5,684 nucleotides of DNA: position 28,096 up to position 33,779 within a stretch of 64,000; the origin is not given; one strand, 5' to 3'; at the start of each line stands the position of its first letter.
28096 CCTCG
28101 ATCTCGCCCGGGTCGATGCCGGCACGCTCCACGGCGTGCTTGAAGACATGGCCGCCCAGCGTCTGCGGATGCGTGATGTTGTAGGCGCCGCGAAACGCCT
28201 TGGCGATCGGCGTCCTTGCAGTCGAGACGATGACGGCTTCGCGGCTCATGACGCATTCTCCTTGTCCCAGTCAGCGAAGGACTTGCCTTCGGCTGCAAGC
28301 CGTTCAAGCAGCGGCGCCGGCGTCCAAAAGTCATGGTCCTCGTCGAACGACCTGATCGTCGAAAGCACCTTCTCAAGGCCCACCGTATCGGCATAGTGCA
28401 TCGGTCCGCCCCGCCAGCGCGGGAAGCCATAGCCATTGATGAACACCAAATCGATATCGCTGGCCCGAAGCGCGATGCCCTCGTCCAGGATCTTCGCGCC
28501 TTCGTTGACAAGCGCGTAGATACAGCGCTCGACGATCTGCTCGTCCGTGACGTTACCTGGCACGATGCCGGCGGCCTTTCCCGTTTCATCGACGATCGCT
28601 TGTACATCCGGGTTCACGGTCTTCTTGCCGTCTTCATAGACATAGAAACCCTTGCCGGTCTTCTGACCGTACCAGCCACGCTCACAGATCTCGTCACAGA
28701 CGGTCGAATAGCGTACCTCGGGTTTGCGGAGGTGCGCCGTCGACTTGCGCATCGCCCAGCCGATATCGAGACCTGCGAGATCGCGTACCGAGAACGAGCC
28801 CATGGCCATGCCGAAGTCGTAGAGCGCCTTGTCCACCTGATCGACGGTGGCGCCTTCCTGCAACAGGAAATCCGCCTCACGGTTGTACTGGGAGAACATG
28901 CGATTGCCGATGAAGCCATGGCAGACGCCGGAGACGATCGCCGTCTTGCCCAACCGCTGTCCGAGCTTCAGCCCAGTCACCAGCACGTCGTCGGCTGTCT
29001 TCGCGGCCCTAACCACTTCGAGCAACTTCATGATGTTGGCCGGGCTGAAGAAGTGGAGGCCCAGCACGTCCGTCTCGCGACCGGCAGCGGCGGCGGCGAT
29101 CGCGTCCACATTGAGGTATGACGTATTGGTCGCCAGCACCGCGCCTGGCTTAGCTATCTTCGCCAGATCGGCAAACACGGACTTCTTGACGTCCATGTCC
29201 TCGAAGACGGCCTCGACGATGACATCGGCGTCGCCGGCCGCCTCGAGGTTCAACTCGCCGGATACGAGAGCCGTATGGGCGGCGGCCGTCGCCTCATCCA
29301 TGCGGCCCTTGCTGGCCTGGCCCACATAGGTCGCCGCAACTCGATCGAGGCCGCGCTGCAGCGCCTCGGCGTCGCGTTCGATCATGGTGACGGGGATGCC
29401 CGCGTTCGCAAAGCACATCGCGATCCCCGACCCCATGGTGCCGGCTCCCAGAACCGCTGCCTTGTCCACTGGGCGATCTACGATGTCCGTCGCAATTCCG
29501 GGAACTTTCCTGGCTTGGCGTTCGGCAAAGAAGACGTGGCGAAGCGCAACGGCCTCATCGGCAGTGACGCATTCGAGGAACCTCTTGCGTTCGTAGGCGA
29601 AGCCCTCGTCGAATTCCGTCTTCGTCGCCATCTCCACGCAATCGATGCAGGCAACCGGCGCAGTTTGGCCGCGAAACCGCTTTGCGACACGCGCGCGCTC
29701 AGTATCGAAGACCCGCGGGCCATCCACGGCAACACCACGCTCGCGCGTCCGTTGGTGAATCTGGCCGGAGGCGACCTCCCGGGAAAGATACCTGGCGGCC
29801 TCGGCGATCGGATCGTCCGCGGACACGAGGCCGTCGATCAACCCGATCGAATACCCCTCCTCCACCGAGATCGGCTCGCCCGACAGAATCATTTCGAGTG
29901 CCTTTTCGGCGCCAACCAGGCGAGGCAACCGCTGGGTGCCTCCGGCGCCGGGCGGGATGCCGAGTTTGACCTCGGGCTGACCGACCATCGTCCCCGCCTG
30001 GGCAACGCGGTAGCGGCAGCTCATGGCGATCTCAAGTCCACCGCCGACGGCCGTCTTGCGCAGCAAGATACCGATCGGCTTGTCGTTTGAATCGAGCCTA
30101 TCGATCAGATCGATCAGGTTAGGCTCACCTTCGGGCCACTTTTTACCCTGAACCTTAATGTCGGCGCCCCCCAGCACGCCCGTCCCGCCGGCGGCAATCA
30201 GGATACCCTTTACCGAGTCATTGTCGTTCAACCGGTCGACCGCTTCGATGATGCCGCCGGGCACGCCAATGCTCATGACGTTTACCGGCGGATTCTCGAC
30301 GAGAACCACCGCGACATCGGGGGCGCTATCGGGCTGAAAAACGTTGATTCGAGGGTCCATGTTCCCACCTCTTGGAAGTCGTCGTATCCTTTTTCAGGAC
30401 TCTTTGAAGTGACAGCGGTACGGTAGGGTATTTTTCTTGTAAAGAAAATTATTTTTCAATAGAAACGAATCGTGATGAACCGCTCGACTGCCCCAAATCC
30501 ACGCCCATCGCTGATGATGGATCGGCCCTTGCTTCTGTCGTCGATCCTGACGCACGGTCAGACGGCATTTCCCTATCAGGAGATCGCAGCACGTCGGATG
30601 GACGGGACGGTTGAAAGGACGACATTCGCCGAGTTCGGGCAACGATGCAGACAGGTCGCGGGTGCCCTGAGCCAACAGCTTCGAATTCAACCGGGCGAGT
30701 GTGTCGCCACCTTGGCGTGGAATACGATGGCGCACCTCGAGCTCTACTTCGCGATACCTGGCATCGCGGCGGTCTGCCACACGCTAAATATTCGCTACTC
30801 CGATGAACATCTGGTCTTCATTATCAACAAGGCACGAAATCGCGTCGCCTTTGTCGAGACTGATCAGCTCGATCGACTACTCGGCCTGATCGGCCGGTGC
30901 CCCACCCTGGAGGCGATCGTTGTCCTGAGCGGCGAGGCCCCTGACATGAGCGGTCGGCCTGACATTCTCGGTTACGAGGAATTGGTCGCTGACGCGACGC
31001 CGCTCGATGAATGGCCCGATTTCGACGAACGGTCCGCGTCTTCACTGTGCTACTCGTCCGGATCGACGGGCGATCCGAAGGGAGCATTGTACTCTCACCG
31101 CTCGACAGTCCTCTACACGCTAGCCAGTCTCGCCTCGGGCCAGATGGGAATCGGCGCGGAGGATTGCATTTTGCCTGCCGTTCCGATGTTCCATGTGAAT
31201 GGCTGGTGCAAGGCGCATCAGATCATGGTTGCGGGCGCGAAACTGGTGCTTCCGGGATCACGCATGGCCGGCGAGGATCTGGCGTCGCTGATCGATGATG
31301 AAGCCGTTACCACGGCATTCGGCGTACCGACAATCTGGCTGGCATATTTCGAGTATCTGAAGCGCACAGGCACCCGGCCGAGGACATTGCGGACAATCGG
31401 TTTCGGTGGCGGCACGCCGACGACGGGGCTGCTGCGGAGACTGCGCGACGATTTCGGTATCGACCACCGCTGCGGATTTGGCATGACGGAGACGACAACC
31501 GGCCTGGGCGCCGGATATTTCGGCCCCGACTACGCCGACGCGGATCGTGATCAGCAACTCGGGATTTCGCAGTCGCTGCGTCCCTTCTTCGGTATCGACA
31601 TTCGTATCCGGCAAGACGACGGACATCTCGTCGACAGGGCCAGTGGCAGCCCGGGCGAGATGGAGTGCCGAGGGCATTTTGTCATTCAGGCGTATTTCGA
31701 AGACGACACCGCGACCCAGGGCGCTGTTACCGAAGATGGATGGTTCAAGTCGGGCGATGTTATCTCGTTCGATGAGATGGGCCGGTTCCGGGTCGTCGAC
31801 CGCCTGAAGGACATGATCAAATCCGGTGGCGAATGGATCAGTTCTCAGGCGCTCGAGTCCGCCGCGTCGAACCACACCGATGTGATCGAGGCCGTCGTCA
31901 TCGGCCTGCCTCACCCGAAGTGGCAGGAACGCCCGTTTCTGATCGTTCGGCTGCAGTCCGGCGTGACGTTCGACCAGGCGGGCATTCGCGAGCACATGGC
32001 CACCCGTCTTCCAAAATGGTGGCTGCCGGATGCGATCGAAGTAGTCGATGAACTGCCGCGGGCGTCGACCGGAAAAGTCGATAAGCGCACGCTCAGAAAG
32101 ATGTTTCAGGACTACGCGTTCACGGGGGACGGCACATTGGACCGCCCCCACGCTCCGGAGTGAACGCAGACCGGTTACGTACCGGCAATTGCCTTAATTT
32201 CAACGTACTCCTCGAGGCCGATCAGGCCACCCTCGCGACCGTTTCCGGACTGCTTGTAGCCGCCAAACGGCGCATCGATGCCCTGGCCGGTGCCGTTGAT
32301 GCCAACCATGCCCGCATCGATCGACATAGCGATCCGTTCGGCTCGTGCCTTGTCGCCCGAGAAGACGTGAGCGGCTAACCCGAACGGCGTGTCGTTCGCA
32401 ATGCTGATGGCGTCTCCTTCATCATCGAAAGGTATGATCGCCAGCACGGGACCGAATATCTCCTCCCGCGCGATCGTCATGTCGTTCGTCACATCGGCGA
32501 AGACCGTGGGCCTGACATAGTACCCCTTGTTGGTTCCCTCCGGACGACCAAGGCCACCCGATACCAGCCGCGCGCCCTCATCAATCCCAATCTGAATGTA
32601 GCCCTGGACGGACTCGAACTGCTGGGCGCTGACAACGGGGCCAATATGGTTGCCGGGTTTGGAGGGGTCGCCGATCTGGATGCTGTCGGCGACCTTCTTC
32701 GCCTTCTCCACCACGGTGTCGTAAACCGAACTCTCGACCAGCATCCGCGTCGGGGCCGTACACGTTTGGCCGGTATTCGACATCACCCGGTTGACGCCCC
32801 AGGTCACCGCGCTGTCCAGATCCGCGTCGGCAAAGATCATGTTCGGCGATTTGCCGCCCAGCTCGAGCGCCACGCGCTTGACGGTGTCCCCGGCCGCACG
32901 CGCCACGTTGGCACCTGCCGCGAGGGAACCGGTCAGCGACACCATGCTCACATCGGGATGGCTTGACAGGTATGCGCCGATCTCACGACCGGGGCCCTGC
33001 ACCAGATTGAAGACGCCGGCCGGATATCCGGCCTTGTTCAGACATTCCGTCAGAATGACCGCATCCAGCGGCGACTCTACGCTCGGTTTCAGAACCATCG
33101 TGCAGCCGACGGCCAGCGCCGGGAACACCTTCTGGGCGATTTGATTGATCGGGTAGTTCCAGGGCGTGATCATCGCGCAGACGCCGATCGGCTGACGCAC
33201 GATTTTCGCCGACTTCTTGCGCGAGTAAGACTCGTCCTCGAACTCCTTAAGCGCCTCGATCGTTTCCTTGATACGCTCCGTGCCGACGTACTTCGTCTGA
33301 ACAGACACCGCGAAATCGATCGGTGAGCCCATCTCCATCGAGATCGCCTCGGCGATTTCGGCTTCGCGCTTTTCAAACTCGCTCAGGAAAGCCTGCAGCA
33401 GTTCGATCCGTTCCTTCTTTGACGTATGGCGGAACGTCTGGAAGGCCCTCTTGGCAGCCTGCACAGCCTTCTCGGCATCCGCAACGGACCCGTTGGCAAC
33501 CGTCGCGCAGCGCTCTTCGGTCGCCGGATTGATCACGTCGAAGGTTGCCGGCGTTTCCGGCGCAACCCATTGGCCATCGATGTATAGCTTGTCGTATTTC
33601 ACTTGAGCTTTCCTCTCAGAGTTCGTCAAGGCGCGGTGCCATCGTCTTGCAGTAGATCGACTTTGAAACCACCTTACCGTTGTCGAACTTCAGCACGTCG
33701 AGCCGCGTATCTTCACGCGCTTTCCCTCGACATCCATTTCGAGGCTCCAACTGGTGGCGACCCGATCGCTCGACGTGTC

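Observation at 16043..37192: One 21-bp AT-rich palindrome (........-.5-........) sits in all five divergent promoter regions of the catabolic island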

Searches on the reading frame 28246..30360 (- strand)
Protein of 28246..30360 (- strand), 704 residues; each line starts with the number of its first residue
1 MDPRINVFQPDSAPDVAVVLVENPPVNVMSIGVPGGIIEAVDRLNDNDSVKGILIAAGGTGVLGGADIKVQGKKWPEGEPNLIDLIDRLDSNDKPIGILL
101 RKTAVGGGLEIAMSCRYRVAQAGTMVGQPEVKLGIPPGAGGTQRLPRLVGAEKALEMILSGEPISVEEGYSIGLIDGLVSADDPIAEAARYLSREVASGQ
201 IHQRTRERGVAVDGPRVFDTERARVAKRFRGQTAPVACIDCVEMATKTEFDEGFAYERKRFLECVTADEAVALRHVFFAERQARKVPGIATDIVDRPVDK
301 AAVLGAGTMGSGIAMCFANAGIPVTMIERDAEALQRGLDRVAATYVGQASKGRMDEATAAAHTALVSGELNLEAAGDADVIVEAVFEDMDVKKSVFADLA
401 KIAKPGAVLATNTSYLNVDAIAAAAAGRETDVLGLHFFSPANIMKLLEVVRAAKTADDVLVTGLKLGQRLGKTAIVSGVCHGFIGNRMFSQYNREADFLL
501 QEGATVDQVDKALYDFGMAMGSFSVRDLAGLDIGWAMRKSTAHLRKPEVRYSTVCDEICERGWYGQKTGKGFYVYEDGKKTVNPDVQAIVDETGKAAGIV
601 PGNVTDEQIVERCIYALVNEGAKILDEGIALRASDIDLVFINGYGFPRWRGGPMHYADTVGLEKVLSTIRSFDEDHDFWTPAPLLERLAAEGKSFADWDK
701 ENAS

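Call 10: search_protein_families(library=pfam, proteins=[window:28246-30360:-])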
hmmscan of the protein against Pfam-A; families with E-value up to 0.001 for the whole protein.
window:28246-30360:- (704 aa): 8 families
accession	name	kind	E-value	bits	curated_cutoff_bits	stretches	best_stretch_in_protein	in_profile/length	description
PF02737.24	3HCDH_N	-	7.9e-57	192.5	22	1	300-477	1-177/180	3-hydroxyacyl-CoA dehydrogenase, NAD binding domain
PF00725.27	3HCDH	-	7.7e-32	110.1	22.1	2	482-575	1-97/97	3-hydroxyacyl-CoA dehydrogenase, C-terminal domain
PF00378.25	ECH_1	-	4.5e-24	85.6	27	1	16-201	6-196/251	Enoyl-CoA hydratase/isomerase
PF16113.10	ECH_2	-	2.9e-11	43.9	27.2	1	26-194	12-186/335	Enoyl-CoA hydratase/isomerase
PF03446.21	NAD_binding_2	-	3.3e-05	24.4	21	1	302-432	3-114/161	NAD binding domain of 6-phosphogluconate dehydrogenase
PF00070.33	Pyr_redox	-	6.1e-05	23.9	22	1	300-347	1-47/82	Pyridine nucleotide-disulphide oxidoreductase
PF02558.23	ApbA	-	0.00073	19.6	22.2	0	302-338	2-41/150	Ketopantoate reductase PanE/ApbA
PF07992.20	Pyr_redox_2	-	0.00083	19.3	26.1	0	291-348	138-191/291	Pyridine nucleotide-disulphide oxidoreductase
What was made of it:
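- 25230..30360 (-): A beta-oxidation operon (FadB, thiolase and a 600-aa acyl-CoA dehydrogenase), transcribed from O4. Call 10.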

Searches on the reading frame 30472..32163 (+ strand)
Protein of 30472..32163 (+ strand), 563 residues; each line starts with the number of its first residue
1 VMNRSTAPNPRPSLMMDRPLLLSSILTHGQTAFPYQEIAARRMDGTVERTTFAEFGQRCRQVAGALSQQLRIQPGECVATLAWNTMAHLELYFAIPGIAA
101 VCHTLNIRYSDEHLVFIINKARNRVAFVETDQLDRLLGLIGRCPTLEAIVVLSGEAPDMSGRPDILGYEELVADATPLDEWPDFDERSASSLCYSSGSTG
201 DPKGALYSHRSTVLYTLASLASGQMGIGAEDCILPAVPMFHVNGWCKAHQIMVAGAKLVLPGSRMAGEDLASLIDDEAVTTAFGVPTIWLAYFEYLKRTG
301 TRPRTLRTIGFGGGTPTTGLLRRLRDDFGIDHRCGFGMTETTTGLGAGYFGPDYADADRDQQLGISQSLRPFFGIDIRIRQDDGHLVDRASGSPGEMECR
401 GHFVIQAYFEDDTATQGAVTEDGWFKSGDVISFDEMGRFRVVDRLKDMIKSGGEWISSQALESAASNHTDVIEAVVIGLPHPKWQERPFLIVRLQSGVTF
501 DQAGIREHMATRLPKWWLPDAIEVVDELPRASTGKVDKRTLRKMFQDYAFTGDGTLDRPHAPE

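Call 10: search_protein_families(library=pfam, proteins=[window:30472-32163:+])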
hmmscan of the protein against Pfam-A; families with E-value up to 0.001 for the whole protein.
window:30472-32163:+ (563 aa): 2 families
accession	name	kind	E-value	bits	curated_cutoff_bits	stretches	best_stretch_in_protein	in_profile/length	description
PF00501.34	AMP-binding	-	1.2e-56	192.7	29.9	1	42-409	16-384/384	AMP-binding enzyme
PF13193.12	AMP-binding_C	-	7.6e-15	56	24.5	1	461-535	2-76/76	AMP-binding enzyme C-terminal domain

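Call 51: find_related_loci(query=A1, collection=metagenome_contigs, flank=10000)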
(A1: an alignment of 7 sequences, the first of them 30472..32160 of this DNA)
Query A1 (563 aa) in metagenome_contigs; peptide patterns used: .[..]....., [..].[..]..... (x = any residue, [..] = any of these).
600 stretches matched a pattern (row limit reached: there are more); 585 encode a relative of the query (tblastn E <= 1e-3); the best 80 are kept; 80 distinct loci.
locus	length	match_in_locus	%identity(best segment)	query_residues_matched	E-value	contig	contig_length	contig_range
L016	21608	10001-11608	41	14-548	3e-132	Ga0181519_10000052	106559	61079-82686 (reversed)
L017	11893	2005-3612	40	13-550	2e-131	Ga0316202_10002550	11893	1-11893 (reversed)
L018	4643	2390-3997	39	13-550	1e-132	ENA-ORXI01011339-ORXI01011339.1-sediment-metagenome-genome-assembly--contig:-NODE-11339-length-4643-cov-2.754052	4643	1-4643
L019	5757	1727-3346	39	13-554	2e-130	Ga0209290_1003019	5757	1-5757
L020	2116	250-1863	40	14-550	1e-138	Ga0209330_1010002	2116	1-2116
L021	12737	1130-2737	39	13-550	3e-129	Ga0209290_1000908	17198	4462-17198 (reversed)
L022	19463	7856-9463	40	14-550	4e-129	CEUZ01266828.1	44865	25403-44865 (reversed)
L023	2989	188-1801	42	14-550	4e-134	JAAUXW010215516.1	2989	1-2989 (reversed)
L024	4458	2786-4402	42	14-552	3e-130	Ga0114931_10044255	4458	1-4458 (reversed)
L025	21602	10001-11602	38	13-548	5e-128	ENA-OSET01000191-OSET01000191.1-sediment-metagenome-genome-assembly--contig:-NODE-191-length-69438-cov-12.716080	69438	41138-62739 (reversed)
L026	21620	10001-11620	39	9-550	3e-134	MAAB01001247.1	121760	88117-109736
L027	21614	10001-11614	41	14-550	4e-125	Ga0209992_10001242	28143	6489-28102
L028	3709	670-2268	40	11-545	1e-128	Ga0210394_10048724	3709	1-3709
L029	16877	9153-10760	39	13-550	5e-125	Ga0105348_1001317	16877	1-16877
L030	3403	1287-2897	40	14-548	8e-129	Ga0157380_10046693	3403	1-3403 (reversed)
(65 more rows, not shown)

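Call 55: search_protein_families(library=ncbifam, proteins=[window:30472-32163:+], max_evalue=1e-10)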
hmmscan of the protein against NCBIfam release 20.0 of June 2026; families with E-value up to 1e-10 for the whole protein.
window:30472-32163:+ (563 aa): 83 families (the best 25 are shown)
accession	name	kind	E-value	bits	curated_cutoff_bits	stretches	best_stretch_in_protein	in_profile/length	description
NF004674.0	PRK06018.1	subfamily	6.1e-146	487.3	766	1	14-550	4-539/544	long-chain-fatty-acid--CoA ligase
NF005426.0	PRK07008.1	equivalog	8.4e-146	486.7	822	1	14-550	8-540/545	3-(methylthio)propionyl-CoA ligase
NF004837.0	PRK06187.1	subfamily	2.8e-133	445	476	1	15-547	3-524/531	long-chain-fatty-acid--CoA ligase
NF004143.0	PRK05620.1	equivalog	1.8e-105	353.5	852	1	13-549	3-559/576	long-chain fatty-acid--CoA ligase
NF006020.0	PRK08162.1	subfamily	1.5e-77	261.2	677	1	48-547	43-540/545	acyl-CoA synthetase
NF006182.0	PRK08316.1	subfamily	3.4e-73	246.9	663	1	48-548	35-520/523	fatty acyl-CoA synthetase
NF005307.0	PRK06839.1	equivalog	6.2e-66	223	748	1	48-546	26-494/496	o-succinylbenzoate--CoA ligase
NF005857.1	PRK07786.1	exception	3.2e-62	210.7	733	1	48-545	33-512/513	fatty-acid--CoA ligase FadD5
NF009233.0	PRK12583.1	subfamily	6.8e-62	209.6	832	1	46-544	42-549/558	fatty acid CoA ligase family protein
NF006572.0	PRK09088.1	equivalog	4.1e-61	207.1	696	1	173-544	126-486/491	acyl-CoA synthetase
NF005801.1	PRK07656.1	equivalog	4e-58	197.3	657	1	48-542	25-500/500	FadD3 family acyl-CoA ligase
TIGR01923.1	menE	equivalog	1.9e-57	195.1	330.15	1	51-540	1-441/442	o-succinylbenzoate--CoA ligase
NF002966.0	PRK03640.1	equivalog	8.4e-55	186.2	556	1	180-545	134-480/483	o-succinylbenzoate--CoA ligase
NF005702.0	PRK07514.1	subfamily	1.9e-54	184.9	558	1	46-547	26-502/506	malonyl-CoA synthase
NF004808.0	PRK06155.1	equivalog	7.2e-53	179.7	722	1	48-543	45-520/542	ATP-dependent acyl-CoA ligase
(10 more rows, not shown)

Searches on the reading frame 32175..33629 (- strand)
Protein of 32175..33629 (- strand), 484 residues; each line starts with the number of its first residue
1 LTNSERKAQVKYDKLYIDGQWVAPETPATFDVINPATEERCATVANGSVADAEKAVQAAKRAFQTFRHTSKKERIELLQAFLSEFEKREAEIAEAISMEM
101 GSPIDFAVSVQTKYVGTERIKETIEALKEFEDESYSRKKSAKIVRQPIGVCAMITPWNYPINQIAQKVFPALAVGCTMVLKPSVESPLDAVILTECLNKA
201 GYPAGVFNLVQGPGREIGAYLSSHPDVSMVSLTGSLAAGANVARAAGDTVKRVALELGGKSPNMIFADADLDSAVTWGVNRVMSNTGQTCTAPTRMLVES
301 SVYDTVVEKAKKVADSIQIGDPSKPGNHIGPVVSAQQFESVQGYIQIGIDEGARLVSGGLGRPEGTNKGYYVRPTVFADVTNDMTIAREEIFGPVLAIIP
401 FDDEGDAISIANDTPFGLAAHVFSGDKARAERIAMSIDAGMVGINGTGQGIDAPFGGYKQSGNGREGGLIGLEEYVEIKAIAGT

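Call 10: search_protein_families(library=pfam, proteins=[window:32175-33629:-])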
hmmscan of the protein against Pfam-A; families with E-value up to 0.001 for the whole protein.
window:32175-33629:- (484 aa): 1 family
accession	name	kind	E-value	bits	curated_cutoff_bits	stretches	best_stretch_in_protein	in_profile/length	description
PF00171.27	Aldedh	-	1.2e-162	542.1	23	1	21-481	1-461/461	Aldehyde dehydrogenase family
